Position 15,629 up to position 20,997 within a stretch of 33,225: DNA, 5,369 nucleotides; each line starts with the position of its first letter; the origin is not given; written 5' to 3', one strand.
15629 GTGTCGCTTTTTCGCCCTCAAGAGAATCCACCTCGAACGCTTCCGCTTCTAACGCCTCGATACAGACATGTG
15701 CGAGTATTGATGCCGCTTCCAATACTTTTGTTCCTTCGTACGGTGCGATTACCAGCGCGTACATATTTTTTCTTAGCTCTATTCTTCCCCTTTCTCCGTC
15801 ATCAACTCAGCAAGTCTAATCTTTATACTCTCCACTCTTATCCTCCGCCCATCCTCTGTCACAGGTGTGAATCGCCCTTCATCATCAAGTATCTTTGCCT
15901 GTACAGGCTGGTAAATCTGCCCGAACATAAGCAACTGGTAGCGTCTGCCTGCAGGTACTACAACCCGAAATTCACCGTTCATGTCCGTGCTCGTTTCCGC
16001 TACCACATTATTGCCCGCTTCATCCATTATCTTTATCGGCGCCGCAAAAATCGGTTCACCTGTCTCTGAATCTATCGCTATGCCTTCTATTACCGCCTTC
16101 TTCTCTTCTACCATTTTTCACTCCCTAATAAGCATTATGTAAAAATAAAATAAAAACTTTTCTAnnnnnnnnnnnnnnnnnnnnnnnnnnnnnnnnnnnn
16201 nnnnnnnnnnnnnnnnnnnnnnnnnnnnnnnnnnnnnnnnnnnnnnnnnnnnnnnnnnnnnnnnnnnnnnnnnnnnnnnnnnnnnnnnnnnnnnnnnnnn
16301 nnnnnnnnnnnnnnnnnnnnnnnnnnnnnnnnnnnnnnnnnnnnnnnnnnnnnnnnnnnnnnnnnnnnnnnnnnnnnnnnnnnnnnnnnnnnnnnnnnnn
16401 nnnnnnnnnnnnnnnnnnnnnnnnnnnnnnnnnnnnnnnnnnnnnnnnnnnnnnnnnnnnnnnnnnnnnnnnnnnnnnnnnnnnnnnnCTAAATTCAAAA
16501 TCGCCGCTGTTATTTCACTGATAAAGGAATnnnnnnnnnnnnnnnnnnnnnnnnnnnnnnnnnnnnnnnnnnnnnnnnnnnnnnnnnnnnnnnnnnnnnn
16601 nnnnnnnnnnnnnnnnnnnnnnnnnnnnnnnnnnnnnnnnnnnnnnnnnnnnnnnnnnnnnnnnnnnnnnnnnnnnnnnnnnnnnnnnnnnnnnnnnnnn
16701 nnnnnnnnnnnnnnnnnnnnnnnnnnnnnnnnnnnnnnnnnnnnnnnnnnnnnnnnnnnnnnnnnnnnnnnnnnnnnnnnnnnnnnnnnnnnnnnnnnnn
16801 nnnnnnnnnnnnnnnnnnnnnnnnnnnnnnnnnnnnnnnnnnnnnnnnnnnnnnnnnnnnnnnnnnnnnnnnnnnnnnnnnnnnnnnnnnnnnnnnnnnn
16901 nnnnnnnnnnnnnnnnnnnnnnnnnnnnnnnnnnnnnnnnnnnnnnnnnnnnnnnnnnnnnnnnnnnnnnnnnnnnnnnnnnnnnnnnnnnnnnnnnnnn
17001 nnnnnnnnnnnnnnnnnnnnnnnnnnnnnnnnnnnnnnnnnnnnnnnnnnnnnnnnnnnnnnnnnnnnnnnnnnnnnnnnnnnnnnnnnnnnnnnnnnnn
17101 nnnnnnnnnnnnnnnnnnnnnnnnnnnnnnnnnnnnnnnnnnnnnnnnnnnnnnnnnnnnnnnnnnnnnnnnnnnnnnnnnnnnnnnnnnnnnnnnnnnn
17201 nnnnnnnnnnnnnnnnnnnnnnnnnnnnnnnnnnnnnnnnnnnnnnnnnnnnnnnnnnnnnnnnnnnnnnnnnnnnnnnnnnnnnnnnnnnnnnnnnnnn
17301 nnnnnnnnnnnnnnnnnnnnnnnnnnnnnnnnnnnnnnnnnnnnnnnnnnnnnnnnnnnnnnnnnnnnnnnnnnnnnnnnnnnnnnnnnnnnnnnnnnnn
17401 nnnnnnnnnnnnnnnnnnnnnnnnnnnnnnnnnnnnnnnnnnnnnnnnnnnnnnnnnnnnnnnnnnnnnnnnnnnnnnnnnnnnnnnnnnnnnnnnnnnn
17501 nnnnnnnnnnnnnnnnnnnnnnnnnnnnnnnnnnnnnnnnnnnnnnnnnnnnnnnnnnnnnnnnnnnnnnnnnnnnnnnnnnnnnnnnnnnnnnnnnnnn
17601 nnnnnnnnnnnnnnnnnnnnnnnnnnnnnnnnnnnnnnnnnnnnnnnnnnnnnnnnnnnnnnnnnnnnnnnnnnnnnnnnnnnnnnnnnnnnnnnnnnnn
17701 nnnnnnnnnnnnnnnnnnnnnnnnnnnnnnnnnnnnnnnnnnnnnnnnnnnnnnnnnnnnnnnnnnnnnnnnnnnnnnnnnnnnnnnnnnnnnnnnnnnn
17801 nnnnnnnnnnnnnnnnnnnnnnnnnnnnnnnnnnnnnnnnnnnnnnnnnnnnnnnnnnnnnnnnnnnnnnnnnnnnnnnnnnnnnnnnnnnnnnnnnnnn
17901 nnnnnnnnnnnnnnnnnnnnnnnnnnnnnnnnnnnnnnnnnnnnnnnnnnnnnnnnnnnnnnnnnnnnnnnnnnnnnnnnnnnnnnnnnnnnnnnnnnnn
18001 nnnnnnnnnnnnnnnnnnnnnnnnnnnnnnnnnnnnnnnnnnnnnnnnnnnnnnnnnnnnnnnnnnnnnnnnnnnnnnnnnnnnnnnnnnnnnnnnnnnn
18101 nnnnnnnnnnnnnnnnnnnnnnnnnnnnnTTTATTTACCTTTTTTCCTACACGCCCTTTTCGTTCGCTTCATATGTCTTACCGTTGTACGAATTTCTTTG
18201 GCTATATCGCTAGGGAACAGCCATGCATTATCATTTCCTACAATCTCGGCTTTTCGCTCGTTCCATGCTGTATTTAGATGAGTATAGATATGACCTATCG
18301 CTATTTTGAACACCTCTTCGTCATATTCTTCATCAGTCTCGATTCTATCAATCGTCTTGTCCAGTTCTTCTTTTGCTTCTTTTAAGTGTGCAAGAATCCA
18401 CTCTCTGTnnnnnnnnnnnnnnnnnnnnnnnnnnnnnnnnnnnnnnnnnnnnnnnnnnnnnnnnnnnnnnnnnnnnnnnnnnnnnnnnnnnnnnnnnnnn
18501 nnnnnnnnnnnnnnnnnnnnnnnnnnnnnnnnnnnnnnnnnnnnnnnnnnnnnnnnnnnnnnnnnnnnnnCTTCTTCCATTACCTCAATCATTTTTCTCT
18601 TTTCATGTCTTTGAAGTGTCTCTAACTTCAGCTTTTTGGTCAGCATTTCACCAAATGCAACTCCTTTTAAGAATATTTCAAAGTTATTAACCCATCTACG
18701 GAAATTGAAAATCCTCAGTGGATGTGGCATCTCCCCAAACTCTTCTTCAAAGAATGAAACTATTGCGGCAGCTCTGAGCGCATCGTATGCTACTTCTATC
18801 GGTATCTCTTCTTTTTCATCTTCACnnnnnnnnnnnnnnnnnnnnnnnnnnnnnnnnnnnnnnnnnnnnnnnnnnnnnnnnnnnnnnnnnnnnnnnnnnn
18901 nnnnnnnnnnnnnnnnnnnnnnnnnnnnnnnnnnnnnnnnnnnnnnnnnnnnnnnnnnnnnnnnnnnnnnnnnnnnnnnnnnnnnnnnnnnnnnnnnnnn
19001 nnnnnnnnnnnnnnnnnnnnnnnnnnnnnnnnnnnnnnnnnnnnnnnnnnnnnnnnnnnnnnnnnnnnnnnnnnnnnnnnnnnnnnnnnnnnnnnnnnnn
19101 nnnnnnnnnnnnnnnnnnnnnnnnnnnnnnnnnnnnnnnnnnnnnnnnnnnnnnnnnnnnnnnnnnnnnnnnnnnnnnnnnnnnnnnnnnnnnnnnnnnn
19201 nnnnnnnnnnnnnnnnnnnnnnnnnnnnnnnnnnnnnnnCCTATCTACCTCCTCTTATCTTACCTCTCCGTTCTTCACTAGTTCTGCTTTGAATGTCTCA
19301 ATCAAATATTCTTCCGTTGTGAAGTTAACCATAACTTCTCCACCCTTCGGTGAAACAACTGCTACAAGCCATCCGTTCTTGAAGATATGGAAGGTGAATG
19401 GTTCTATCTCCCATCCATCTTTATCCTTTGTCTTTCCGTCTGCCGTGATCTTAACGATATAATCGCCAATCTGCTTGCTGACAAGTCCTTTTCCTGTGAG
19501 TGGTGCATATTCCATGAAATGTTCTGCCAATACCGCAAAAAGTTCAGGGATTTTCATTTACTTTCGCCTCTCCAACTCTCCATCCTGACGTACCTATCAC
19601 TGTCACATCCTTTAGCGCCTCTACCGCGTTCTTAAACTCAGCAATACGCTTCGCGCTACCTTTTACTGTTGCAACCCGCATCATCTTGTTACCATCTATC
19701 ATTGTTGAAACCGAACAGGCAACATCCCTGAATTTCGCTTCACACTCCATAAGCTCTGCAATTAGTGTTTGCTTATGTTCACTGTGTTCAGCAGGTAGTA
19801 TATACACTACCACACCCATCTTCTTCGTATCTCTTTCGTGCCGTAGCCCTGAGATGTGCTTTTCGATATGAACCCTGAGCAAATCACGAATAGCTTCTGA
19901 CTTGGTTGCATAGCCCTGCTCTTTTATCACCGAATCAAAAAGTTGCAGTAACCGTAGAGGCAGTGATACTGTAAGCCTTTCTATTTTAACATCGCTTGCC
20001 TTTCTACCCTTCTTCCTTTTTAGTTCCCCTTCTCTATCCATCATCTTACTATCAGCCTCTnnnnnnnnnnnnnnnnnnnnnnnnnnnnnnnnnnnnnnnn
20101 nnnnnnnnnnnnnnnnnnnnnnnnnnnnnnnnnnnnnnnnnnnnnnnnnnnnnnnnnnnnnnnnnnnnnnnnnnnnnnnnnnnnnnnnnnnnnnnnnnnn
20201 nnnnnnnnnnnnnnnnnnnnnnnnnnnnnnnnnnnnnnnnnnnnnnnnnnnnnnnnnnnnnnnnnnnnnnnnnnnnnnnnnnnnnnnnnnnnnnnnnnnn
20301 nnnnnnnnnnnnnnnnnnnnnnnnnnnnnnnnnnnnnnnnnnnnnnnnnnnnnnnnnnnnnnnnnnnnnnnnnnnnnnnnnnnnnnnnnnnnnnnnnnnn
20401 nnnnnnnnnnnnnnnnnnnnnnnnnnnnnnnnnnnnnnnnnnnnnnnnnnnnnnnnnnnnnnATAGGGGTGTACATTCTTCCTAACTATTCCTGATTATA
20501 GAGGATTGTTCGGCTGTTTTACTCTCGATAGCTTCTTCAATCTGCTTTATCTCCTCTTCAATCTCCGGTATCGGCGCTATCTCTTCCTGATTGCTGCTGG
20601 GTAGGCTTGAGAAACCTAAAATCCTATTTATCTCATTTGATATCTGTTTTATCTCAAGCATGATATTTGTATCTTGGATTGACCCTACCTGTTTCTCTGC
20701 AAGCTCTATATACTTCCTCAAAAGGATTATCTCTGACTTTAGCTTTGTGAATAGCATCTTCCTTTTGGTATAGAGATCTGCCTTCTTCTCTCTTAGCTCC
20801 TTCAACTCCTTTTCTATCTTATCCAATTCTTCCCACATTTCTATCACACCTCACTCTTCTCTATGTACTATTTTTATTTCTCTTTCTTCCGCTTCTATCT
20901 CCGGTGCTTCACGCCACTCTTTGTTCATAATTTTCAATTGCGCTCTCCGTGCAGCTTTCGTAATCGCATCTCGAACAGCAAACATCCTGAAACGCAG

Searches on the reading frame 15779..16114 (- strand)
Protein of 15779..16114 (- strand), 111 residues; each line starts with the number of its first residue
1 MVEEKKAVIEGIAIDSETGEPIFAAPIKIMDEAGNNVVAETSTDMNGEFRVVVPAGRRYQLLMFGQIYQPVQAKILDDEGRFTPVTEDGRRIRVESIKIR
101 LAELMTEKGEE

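Call 7: search_protein_families(library=pfam, proteins=[window:15779-16114:-], max_evalue=0.01)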
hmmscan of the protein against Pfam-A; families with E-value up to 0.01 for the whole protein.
window:15779-16114:- (111 aa): 4 families
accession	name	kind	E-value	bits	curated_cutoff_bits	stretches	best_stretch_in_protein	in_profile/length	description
PF13620.12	CarboxypepD_reg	-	4.3e-06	27.4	32.3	1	9-73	2-64/82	Carboxypeptidase regulatory-like domain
PF07210.18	DUF1416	-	0.00063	20.1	23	1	4-54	17-64/97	Protein of unknown function (DUF1416)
PF13715.12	CarbopepD_reg_2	-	0.0039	17.6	32.2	1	9-72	1-59/88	CarboxypepD_reg-like domain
PF17802.7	SpaA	-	0.0061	17.1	23.1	1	11-61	5-56/91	Prealbumin-like fold domain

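Call 8: search_protein_families(library=phrogs, proteins=[window:15779-16114:-], max_evalue=0.01)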
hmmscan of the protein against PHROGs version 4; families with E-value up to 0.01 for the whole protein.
window:15779-16114:- (111 aa): 0 families

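Call 118: search_protein_families(library=ncbifam, proteins=[window:15779-16114:-], max_evalue=0.01)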
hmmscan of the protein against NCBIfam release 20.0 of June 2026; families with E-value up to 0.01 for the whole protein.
window:15779-16114:- (111 aa): 1 family
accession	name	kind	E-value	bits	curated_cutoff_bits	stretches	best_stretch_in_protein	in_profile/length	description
NF058648.1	ECF_sub_HI1622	equivalog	0.0013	18.7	100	1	19-56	36-72/180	NikL family nickel/cobalt ECF transporter subunit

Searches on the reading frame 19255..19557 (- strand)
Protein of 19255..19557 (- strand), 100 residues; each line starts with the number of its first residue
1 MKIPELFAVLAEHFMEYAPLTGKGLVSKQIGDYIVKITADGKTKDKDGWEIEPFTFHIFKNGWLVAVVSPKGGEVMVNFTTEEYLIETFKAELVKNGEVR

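Call 28: search_protein_families(library=pfam, proteins=[window:19255-19557:-], max_evalue=0.1)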
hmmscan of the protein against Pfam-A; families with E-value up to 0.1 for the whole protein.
window:19255-19557:- (100 aa): 1 family
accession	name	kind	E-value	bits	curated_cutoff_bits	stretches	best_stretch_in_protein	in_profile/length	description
PF21462.3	PsaS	-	0.091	13.3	27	0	15-55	3-43/112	Ph 6 antigen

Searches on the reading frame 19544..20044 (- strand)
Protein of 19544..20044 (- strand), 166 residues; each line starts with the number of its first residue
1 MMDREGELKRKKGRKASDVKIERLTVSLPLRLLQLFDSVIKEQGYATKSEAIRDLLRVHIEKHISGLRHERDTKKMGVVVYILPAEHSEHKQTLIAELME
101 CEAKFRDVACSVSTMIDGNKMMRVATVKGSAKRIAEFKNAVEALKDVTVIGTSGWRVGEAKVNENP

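Call 9: search_protein_families(library=pfam, proteins=[window:19544-20044:-], max_evalue=0.01)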
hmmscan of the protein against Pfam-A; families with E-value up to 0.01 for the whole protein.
window:19544-20044:- (166 aa): 2 families
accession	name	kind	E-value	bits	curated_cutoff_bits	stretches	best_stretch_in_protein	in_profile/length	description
PF08753.17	NikR_C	-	2.2e-07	31.4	22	1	88-148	9-70/77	NikR C terminal nickel binding domain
PF01402.27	RHH_1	-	0.00025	21.3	20.5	1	23-61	1-38/39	Ribbon-helix-helix protein, copG family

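Call 10: search_protein_families(library=phrogs, proteins=[window:19544-20044:-], max_evalue=0.01)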
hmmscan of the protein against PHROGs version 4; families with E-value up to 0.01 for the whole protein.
window:19544-20044:- (166 aa): 0 families

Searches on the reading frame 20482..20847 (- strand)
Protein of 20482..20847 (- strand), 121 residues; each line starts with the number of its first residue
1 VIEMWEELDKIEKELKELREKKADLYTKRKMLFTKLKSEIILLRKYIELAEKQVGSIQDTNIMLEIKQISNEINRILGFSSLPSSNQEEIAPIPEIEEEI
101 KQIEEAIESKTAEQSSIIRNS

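Call 28: search_protein_families(library=pfam, proteins=[window:20482-20847:-], max_evalue=0.1)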
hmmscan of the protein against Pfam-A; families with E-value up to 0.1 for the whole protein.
window:20482-20847:- (121 aa): 2 families
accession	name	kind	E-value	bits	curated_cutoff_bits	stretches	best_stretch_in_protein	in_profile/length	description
PF05973.20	Gp49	-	0.046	14.2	23.9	0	8-44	33-68/90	Phage derived protein Gp49-like (DUF891)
PF10112.14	Halogen_Hydrol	-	0.052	14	29.8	1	15-70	107-162/191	5-bromo-4-chloroindolyl phosphate hydrolysis protein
